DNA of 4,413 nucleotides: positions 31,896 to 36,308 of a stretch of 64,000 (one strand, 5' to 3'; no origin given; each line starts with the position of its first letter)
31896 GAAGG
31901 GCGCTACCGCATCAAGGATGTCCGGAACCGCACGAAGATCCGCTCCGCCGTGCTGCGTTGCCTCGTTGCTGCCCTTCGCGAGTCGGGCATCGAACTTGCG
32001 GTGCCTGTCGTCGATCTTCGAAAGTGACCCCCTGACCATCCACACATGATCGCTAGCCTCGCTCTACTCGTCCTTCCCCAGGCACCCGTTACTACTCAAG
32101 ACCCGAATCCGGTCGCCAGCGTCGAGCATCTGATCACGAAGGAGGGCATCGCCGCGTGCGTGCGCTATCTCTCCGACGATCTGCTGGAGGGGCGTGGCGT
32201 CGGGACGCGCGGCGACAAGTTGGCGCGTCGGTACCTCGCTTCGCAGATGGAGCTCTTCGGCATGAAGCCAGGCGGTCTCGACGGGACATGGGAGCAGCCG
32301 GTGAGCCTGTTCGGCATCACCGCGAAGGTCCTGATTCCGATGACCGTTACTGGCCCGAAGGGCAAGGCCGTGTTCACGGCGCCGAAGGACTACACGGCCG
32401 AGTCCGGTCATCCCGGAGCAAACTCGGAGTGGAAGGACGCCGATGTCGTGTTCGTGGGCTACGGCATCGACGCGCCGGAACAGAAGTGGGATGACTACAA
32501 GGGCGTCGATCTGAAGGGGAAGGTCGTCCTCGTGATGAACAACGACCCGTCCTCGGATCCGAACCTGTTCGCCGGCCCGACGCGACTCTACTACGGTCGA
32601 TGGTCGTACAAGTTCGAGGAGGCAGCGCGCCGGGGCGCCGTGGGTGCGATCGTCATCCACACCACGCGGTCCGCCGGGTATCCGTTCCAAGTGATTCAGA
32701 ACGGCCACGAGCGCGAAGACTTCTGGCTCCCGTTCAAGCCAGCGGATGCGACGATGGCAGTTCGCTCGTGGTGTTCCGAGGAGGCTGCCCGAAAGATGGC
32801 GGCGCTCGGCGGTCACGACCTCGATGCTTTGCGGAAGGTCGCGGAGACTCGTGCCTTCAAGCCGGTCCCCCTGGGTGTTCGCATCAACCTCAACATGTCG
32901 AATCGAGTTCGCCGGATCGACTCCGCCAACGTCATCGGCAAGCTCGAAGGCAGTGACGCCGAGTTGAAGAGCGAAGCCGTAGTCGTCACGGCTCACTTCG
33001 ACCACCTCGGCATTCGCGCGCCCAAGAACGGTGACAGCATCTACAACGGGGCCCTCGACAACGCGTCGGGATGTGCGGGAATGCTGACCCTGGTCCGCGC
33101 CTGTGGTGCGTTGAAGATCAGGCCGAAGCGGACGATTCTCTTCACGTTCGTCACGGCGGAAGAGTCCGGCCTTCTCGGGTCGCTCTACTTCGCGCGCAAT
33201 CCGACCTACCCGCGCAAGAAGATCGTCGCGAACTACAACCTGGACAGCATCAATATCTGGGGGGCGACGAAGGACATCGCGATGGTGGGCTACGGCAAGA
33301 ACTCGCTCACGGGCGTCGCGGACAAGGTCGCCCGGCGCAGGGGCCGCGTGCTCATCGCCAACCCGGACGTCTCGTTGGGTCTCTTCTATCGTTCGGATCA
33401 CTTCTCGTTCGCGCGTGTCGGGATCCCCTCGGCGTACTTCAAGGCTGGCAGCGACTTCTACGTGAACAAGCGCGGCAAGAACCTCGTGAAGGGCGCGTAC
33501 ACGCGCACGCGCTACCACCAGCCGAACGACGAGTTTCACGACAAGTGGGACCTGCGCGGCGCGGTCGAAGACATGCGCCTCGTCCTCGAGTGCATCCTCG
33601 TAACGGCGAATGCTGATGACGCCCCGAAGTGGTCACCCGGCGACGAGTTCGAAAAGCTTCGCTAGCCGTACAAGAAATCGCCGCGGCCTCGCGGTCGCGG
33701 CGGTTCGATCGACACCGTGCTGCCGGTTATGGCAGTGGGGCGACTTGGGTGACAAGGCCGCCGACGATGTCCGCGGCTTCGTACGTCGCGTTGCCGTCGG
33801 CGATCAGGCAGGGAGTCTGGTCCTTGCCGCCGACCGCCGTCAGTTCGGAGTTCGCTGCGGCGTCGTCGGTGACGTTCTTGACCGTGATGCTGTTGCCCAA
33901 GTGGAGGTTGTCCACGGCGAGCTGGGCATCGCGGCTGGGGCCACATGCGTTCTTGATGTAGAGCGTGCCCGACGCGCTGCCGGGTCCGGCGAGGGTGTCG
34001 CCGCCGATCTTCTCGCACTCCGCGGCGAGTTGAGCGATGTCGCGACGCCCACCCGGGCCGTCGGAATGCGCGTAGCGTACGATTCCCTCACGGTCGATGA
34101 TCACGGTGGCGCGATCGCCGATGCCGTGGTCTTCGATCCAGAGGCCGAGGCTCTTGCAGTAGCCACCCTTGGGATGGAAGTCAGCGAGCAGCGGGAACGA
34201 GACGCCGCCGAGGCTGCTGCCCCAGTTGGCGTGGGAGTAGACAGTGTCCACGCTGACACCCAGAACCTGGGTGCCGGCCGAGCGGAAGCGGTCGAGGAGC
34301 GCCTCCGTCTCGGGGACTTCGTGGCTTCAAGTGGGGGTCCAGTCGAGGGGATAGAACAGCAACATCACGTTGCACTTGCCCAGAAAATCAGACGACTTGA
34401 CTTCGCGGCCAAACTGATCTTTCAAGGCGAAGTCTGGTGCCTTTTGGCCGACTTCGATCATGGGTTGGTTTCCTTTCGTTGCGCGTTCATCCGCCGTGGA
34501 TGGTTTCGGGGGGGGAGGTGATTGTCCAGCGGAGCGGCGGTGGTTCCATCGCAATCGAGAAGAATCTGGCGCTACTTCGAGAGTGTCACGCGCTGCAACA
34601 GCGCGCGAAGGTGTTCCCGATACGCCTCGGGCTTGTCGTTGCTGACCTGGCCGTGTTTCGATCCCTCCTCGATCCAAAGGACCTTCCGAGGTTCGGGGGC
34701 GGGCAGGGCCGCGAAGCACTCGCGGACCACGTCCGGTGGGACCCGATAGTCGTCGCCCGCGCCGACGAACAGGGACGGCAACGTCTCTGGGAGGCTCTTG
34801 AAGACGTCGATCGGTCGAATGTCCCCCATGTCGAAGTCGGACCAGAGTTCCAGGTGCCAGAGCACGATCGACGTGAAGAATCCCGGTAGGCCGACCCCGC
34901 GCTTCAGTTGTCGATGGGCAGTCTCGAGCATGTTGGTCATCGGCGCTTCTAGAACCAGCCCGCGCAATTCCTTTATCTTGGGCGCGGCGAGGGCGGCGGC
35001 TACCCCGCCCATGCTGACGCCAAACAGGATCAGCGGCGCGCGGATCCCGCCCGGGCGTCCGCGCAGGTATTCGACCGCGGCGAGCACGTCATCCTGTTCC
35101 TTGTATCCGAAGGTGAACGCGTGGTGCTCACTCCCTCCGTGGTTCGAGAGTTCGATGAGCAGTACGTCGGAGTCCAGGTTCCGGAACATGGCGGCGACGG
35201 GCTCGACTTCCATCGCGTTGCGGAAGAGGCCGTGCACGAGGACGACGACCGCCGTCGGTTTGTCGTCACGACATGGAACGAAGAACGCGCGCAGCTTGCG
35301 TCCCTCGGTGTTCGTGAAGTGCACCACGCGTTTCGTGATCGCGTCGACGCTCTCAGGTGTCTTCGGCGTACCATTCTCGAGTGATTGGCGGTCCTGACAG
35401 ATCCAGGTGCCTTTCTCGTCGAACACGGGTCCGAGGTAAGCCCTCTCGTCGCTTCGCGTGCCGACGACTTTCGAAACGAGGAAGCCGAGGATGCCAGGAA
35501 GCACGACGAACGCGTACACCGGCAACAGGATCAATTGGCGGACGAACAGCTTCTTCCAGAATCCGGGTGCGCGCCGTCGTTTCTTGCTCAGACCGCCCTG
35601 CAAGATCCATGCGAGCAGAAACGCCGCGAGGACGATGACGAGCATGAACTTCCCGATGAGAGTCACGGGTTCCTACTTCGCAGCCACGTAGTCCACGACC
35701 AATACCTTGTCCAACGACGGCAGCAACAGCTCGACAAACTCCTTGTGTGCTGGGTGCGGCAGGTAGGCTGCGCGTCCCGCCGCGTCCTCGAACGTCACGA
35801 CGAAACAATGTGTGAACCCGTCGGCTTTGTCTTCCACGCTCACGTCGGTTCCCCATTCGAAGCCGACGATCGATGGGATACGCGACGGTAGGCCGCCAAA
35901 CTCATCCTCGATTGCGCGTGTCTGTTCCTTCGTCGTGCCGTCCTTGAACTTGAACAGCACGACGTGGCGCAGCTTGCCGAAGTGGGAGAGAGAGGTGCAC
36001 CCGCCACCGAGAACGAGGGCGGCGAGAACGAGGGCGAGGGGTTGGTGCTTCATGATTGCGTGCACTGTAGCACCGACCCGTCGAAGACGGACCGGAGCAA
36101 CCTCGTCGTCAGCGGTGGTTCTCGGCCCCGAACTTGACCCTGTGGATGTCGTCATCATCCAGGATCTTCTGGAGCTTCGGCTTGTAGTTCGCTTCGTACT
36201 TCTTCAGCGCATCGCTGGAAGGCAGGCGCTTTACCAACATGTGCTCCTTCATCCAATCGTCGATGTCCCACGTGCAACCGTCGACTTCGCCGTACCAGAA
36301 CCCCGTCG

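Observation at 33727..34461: Peroxiredoxin-glutaredoxin-like fusion with TGA at the peroxidatic cysteine position (probable selenoprotein split in the ORF track)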

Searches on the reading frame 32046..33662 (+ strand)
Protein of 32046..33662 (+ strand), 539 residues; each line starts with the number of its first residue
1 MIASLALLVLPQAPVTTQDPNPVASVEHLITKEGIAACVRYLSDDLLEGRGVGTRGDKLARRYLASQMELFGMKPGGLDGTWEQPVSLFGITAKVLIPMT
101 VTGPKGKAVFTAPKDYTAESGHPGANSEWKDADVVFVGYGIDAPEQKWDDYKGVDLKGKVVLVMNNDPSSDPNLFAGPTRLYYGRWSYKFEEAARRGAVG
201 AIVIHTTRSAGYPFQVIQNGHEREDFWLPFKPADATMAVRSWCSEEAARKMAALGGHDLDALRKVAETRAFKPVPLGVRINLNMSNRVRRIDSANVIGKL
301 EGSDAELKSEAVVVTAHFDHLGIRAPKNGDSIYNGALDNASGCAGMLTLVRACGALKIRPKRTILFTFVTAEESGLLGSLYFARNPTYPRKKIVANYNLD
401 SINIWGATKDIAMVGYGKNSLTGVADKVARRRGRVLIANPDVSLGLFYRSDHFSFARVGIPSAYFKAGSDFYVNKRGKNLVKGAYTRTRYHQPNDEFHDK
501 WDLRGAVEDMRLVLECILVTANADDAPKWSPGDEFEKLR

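Call 37: search_protein_families(library=pfam, proteins=[window:32046-33662:+], max_evalue=0.00001)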
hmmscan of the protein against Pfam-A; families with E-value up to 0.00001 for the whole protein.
window:32046-33662:+ (539 aa): 2 families
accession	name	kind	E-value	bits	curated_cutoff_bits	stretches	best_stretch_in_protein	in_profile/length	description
PF04389.22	Peptidase_M28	-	8.5e-44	150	21.3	1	295-504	1-182/193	Peptidase family M28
PF01546.33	Peptidase_M20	-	9.1e-06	26.2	24.6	0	335-387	32-82/206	Peptidase family M20/M25/M40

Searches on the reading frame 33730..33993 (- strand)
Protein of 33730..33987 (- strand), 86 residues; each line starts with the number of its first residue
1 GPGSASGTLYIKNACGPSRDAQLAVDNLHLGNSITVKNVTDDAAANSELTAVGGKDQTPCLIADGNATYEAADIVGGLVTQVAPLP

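Call 64: search_solved_structures(query=window:33730-33987:-, max_evalue=10, show_alignments=3)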
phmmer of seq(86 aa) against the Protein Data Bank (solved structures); distinct sequences matched with E-value up to 10: 1.
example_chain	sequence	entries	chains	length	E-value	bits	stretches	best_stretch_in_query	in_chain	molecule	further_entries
8vd6_A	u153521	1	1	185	0.38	14.5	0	48-83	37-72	CAP REPEAT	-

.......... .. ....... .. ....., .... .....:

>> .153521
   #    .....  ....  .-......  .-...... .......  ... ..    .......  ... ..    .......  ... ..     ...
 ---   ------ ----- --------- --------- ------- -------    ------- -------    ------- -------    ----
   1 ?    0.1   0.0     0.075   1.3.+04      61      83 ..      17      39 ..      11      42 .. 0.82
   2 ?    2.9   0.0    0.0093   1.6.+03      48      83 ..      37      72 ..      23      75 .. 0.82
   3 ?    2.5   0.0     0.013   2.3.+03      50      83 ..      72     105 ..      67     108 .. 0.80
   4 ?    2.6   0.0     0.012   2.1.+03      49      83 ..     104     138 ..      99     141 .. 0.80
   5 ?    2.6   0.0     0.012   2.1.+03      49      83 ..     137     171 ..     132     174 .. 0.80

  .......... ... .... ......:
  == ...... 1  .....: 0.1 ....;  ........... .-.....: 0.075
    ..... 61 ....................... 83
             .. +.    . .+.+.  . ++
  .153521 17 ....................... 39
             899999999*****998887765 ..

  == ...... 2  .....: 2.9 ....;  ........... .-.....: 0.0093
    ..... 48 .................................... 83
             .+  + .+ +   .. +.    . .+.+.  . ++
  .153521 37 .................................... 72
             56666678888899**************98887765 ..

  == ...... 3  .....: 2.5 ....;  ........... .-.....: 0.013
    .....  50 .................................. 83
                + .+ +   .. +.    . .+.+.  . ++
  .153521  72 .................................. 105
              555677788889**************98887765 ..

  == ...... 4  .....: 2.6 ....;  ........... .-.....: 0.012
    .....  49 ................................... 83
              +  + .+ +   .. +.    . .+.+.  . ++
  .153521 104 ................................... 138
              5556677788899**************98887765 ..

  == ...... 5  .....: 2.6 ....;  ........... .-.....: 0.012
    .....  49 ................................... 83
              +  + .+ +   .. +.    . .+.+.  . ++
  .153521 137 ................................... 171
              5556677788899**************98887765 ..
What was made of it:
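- Tried and rejected: phmmer of the C-terminal domain against the PDB found nothing meaningful (call 64), so a fold search was needed.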

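Call 72: predict_structure(alignment_id=A5)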
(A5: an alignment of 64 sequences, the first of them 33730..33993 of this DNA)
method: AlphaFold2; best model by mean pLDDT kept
length: 88 residues; sequences in the alignment: 64
mean_pLDDT: 93.7   pTM: 0.85
mean pLDDT of the five models: 93.7, 93.2, 93.0, 92.1, 91.6
residues with pLDDT >= 90: 77; 70-90: 7; 50-70: 2; < 50: 2
segments of 3 or more residues with pLDDT < 50: none
pLDDT, mean of each block of 10 residues (from residue 1): 76 98 97 97 98 97 97 97 84
secondary structure, 60 per line:
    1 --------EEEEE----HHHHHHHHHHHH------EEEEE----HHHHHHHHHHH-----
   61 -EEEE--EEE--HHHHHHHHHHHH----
elements in order: E9-13 H18-29 E36-40 H45-55 E62-65 E68-70 H73-84
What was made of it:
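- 33730..33975 (-): Glutaredoxin-like (Grx/NrdH/GST-N fold) domain, residues about 163-244. Cys173 lies in CGPS (33945-33943). Cys218 follows the invariant cis-Pro-type P217 (33810-33808). AF2 model pLDDT 93.7 with topology b-a-b-a-b-b-a (call 72).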

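Call 74: fold_search(model_id=the predicted structure, library=pdb)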
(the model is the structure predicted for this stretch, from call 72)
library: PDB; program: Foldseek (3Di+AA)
matches with E <= 10: 1367; with E <= 0.001: 19
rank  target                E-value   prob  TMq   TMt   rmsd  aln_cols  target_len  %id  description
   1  7ebu_A                2.4e-04  1.00  0.72  0.32   2.7        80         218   18  Crystal structure of Aedes aegypti Noppera-bo, glutathione S-transferase epsilon 8, in Daidzein- and glutathione-bound (released 2022-01-26)
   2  7ebt_B                3.6e-04  1.00  0.72  0.31   3.0        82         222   17  Crystal structure of Aedes aegypti Noppera-bo, glutathione S-transferase epsilon 8, in glutathione-bound form (released 2022-01-26)
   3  7ebt_A                3.9e-04  1.00  0.73  0.32   2.7        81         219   17  Crystal structure of Aedes aegypti Noppera-bo, glutathione S-transferase epsilon 8, in glutathione-bound form (released 2022-01-26)
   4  7c10_A                4.1e-04  1.00  0.69  0.79   2.3        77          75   22  Dithiol cGrx1 (released 2020-11-18)
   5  7ebw_A                4.7e-04  1.00  0.73  0.32   2.8        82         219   17  Crystal structure of Aedes aegypti Noppera-bo, glutathione S-transferase epsilon 8, in desmethylglycitein and glutathi (released 2022-01-26)
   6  3ay8                  5.1e-04  1.00  0.73  0.32   2.9        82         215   21  Glutathione S-transferase unclassified 2 from Bombyx mori (released 2011-09-07)
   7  7ebv_A                5.8e-04  1.00  0.73  0.32   2.7        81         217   17  Crystal structure of Aedes aegypti Noppera-bo, glutathione S-transferase epsilon 8, in luteolin- and glutathione-bound (released 2022-01-26)
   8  3mdk_A                5.8e-04  1.00  0.71  0.33   3.1        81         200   21  Structure of stringent starvation protein A (sspA) from Pseudomonas putida (released 2010-05-12)
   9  1v2a_A                5.8e-04  1.00  0.69  0.32   2.6        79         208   23  Glutathione S-transferase 1-6 from Anopheles dirus species B (released 2003-10-28)
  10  3zmk_D                7.0e-04  1.00  0.67  0.30   3.2        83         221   24  Anopheles funestus glutathione-s-transferase epsilon 2 (GSTe2) protein structure from different alelles: A single amin (released 2014-01-22)
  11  7rhp                  7.0e-04  1.00  0.67  0.31   4.9        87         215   16  Crystal Structure of Honeybee (Apis mellifera) glutathione S-transferase AmGSTD1 (released 2022-11-09)
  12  3vk9_B                7.5e-04  1.00  0.69  0.31   2.7        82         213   24  Crystal structure of delta-class glutathione transferase from silkmoth (released 2012-10-03)
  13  3vk9_C                7.5e-04  1.00  0.70  0.31   2.9        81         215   22  Crystal structure of delta-class glutathione transferase from silkmoth (released 2012-10-03)
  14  4yh2_D                7.5e-04  1.00  0.69  0.30   3.1        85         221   25  Glutathione Transferase E6 from Drosophila melanogaster (released 2016-02-10)
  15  7ebu_B                8.6e-04  1.00  0.73  0.32   3.1        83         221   17  Crystal structure of Aedes aegypti Noppera-bo, glutathione S-transferase epsilon 8, in Daidzein- and glutathione-bound (released 2022-01-26)
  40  3zij_B                1.7e-03  1.00  0.70  0.83   1.8        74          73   19  Crystal structure of the thioredoxin-like protein BC3987 (released 2013-01-23)
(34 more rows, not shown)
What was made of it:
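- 33730..33975 (-): Foldseek hits to GST N-domains, cGrx1 7c10 and BC3987 3zij (call 74).
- On Glutaredoxin (PF00462) / Grx-like thioredoxin-fold domain: Foldseek matches Grx, NrdH-like and GST-N structures (call 74).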

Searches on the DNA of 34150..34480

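Call 76: search_rna_families(source=window, start=34150, end=34480, threshold=evalue, max_evalue=10)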
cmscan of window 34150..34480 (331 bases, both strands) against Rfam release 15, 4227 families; matches with E-value up to 10: 4.
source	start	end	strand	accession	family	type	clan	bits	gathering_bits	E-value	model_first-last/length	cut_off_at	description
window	34186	34222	+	RF02468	Ms_IGR-4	Gene; sRNA;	-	19.7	55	0.4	1-38/38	no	Mycobacterium sRNA Ms_IGR-4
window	34225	34289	+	RF02464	Ms_AS-4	Gene; sRNA;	-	19.2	50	0.79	1-82/82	no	Actinobacteria sRNA Ms_AS-4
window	34183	34329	+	RF02122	FTX_5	Gene; lncRNA;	-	15.5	45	3.7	59-208/208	no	FTX transcript, XIST regulator conserved region 5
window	34276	34293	+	RF04320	RsmV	Gene; sRNA;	CL00106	7.2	100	8.5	17-34/196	no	RsmV RNA family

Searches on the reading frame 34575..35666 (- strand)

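Call 38: search_protein_families(library=pfam, proteins=[window:34575-35666:-], max_evalue=0.00001)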
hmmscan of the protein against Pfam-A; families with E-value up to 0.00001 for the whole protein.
window:34575-35666:- (364 aa): 4 families
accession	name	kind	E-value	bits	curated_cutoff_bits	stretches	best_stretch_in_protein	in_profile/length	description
PF12146.15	Hydrolase_4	-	5.8e-14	52.4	27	1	136-247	2-114/239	Serine aminopeptidase, S33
PF12697.13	Abhydrolase_6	-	3.6e-11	44.6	26.3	1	141-329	1-170/217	Alpha/beta hydrolase family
PF00561.26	Abhydrolase_1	-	9.9e-11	42.2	25.8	1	140-274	2-134/245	alpha/beta hydrolase fold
PF00326.27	Peptidase_S9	-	1.1e-06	28.7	22.6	1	186-353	40-203/213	Prolyl oligopeptidase family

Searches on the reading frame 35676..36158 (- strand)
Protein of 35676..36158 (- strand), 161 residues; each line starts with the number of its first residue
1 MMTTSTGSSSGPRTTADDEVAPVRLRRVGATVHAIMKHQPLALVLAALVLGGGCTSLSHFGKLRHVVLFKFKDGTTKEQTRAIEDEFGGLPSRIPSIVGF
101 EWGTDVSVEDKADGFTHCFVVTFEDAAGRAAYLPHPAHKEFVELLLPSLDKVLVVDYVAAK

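Call 38: search_protein_families(library=pfam, proteins=[window:35676-36158:-], max_evalue=0.00001)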
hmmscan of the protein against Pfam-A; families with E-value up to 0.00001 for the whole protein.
window:35676-36158:- (161 aa): 1 family
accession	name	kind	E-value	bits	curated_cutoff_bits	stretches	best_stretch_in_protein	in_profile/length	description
PF07876.18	Dabb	-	3.6e-30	104.9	25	1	63-158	1-95/96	Stress responsive A/B Barrel Domain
